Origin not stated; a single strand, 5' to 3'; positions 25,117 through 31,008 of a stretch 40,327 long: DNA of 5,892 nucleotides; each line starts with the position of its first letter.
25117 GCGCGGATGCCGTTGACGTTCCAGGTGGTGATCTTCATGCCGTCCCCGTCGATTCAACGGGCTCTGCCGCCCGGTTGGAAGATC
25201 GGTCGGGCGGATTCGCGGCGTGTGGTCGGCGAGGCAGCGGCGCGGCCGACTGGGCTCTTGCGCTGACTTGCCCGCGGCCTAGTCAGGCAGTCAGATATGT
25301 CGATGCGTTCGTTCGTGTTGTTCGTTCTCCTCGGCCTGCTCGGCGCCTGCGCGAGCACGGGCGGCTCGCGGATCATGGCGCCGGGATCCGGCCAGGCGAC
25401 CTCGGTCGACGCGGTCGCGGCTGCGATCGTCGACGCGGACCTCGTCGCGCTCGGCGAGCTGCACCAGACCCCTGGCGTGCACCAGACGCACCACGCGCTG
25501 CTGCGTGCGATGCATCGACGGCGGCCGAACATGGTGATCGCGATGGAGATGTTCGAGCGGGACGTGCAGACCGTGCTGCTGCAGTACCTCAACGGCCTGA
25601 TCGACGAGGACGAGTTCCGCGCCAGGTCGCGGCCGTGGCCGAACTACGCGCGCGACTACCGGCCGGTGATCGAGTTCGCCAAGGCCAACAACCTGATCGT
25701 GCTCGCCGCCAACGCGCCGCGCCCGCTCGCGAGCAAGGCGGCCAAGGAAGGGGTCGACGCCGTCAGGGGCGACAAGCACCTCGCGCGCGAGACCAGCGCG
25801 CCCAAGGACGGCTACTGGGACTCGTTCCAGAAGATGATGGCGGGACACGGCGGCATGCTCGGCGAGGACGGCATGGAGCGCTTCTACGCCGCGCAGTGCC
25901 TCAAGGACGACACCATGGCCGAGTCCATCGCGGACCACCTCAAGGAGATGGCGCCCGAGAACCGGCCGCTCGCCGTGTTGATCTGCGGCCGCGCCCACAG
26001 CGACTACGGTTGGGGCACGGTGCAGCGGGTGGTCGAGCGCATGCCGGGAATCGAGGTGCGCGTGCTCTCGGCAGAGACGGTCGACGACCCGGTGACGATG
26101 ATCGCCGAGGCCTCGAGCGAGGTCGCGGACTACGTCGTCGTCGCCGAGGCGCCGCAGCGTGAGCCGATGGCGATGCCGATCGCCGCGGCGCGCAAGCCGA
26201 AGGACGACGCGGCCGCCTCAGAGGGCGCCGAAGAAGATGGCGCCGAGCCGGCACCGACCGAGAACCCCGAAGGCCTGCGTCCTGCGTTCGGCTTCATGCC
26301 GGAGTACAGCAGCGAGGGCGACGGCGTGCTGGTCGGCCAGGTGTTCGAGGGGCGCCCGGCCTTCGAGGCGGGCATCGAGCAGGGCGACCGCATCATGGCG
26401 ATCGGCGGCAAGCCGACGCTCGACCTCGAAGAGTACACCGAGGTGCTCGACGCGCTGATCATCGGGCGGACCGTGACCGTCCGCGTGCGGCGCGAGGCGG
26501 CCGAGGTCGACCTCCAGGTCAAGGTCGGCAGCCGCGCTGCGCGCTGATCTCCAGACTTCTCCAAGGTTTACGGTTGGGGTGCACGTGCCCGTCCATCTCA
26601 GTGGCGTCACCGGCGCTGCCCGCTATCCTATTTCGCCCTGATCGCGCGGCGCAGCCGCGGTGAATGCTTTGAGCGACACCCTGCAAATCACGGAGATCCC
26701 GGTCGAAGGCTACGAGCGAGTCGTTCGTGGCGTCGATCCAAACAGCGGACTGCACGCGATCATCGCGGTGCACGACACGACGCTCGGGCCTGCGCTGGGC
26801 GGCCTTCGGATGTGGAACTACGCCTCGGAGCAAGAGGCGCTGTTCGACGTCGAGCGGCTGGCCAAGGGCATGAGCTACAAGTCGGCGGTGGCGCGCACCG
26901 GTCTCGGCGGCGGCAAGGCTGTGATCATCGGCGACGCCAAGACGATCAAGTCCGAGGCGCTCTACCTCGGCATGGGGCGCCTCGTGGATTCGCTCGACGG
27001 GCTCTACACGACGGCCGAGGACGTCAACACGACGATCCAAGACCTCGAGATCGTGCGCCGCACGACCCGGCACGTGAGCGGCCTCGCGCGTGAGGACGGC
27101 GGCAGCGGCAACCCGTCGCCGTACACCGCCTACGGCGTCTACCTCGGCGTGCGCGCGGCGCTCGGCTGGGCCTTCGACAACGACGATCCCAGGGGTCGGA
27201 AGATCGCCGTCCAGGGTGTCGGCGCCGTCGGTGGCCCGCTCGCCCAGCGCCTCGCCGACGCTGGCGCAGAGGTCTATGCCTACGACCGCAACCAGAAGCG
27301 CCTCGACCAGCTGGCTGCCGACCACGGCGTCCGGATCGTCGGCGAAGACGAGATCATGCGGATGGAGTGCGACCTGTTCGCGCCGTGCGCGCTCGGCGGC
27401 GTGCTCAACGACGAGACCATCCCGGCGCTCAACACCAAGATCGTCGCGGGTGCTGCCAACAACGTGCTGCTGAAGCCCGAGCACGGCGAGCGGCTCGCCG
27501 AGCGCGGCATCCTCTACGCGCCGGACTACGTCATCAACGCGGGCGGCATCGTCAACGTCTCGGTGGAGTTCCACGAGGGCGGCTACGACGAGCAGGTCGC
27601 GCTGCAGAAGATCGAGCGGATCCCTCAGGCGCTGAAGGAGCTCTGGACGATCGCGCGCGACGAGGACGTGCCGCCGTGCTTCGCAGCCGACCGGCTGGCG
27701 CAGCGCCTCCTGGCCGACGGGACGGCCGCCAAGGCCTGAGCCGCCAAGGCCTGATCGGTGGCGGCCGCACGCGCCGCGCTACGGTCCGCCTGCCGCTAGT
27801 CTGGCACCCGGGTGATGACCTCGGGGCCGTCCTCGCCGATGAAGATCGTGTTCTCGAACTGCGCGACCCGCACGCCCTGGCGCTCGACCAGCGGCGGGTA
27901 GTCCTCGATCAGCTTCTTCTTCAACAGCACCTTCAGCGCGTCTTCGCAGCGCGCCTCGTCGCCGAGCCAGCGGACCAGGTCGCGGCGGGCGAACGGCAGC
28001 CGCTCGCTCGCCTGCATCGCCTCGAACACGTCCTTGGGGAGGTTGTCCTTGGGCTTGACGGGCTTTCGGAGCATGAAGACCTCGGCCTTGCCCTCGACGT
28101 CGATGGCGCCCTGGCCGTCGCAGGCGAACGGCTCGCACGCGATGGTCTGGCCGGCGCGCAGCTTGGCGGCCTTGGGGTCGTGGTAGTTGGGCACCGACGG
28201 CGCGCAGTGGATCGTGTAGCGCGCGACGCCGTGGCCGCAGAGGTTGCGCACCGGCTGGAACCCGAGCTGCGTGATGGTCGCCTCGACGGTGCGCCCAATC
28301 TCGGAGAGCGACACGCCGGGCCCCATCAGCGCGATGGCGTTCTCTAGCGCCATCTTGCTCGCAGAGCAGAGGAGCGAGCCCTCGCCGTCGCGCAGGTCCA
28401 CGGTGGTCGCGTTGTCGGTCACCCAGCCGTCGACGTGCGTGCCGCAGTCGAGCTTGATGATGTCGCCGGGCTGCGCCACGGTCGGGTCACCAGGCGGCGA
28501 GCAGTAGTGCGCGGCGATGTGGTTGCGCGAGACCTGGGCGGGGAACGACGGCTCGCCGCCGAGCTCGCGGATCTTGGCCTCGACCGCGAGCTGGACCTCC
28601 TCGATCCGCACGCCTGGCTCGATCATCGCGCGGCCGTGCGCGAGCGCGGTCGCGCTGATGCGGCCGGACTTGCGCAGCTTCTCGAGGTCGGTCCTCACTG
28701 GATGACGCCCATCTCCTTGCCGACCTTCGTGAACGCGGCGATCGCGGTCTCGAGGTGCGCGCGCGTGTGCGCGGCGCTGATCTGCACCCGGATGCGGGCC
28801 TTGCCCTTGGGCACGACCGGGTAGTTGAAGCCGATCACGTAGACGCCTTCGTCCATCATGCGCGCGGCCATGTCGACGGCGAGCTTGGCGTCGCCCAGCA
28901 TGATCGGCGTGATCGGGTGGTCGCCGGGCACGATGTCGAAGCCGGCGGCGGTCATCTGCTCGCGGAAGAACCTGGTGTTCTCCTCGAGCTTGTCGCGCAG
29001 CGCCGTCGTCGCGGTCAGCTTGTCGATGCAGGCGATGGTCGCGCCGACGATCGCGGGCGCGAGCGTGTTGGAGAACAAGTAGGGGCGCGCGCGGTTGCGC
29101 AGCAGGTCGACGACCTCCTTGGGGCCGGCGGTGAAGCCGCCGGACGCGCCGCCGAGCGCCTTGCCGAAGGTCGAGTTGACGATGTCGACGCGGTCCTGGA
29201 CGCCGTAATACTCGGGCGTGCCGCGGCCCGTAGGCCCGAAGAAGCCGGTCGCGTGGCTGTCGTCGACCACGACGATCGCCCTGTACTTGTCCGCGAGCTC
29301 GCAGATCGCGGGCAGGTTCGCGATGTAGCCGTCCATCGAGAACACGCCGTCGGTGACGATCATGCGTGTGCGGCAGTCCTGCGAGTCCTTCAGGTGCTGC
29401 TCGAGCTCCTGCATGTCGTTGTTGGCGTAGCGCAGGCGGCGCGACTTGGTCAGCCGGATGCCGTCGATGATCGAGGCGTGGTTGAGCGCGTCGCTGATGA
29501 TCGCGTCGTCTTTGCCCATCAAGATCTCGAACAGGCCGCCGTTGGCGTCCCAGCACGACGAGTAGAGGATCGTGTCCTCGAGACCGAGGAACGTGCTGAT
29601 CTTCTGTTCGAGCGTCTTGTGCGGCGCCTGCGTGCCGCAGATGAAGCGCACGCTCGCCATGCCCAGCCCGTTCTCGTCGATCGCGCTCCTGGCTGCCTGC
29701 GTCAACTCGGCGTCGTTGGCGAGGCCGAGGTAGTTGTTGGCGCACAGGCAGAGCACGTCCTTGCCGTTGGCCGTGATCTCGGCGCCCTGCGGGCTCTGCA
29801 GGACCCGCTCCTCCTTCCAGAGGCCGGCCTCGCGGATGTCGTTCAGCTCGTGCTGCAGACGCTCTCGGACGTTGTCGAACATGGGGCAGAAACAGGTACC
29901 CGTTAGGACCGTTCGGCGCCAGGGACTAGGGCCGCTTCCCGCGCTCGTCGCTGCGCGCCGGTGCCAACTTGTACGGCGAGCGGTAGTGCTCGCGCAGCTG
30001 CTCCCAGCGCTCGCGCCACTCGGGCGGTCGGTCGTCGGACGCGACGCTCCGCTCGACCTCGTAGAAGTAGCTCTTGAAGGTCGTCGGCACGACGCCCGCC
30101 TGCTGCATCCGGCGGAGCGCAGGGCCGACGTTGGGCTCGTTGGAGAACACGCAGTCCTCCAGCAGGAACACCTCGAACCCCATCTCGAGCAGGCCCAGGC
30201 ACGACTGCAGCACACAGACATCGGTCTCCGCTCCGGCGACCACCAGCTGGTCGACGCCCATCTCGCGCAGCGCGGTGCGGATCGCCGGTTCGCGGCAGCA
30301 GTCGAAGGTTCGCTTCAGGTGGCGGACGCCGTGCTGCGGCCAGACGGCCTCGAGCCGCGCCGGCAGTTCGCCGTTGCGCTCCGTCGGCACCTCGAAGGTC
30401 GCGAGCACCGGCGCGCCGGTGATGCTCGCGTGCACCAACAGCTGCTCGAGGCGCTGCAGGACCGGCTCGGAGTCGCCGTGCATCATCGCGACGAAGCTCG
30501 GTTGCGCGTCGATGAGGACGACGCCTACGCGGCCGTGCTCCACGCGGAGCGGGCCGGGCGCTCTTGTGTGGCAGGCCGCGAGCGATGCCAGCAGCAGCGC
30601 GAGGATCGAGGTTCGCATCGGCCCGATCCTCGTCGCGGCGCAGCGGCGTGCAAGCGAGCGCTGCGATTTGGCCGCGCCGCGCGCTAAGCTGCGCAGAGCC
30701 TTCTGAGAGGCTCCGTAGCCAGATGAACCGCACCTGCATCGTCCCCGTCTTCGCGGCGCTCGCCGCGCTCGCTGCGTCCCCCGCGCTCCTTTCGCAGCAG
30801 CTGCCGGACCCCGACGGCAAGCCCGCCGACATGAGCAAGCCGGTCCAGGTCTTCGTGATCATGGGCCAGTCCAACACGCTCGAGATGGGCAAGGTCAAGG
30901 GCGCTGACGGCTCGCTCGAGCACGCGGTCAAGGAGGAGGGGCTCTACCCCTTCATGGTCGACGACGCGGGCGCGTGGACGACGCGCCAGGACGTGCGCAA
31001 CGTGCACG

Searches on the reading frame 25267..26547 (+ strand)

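Call 34: search_protein_families(library=pfam, proteins=[window:25267-26547:+], max_evalue=0.0001)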
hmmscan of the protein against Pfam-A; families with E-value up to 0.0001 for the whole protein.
window:25267-26547:+ (426 aa): 4 families
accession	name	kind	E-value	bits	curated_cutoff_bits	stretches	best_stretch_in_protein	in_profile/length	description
PF04187.18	Cofac_haem_bdg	-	1.2e-55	189.3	27.7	1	51-255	2-213/213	Haem-binding uptake, Tiki superfamily, ChaN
PF13180.12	PDZ_2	-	1.9e-12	47.7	27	1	349-420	9-80/80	PDZ domain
PF17820.7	PDZ_6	-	1.1e-06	28.7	27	1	358-409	4-54/54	PDZ domain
PF00595.29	PDZ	-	4.8e-05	24.1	23.2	0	341-393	12-66/81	PDZ domain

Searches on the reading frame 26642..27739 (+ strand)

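Call 34: search_protein_families(library=pfam, proteins=[window:26642-27739:+], max_evalue=0.0001)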
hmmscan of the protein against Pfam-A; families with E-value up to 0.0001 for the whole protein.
window:26642-27739:+ (365 aa): 6 families
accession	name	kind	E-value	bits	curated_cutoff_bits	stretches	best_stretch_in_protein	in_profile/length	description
PF02812.23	ELFV_dehydrog_N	-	9.6e-23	80.7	25.3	1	37-143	21-128/129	Glu/Leu/Phe/Val dehydrogenase, dimerisation domain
PF00208.27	ELFV_dehydrog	-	2.1e-19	70.6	23.4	1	212-353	80-229/241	Glutamate/Leucine/Phenylalanine/Valine dehydrogenase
PF03446.21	NAD_binding_2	-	4.7e-07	30.4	21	1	187-232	1-45/161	NAD binding domain of 6-phosphogluconate dehydrogenase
PF02558.23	ApbA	-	2.5e-06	27.6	22.2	1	188-236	1-47/150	Ketopantoate reductase PanE/ApbA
PF02826.25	2-Hacid_dh_C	-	4.5e-06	26.6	25.1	1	180-245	31-94/178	D-isomer specific 2-hydroxyacid dehydrogenase, NAD binding domain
PF03807.23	F420_oxidored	-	2e-05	25.5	21.6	1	187-235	1-53/94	NADP oxidoreductase coenzyme F420-dependent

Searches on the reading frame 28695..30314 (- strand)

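Call 34: search_protein_families(library=pfam, proteins=[window:28695-30314:-], max_evalue=0.0001)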
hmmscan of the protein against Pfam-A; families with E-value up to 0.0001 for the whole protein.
window:28695-30314:- (539 aa): 1 family
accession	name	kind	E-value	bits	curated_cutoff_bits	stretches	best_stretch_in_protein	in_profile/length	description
PF00155.27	Aminotran_1_2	-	2.6e-62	211.5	19.7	1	186-527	2-360/361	Aminotransferase class I and II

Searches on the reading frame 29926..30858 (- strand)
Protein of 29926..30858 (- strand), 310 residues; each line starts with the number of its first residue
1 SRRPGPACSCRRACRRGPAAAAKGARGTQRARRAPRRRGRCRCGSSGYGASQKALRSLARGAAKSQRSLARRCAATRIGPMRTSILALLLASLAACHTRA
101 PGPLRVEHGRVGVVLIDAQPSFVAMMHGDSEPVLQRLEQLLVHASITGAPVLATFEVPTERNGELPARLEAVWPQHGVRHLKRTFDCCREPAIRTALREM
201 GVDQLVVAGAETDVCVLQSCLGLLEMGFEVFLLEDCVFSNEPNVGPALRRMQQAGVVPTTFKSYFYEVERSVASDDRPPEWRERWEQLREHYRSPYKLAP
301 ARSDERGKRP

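Call 34: search_protein_families(library=pfam, proteins=[window:29926-30858:-], max_evalue=0.0001)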
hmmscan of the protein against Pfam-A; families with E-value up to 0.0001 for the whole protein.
window:29926-30858:- (310 aa): 1 family
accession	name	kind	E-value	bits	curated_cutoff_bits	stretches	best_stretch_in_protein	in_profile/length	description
PF00857.26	Isochorismatase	-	5.6e-21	75.8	27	1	113-260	3-172/175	Isochorismatase domain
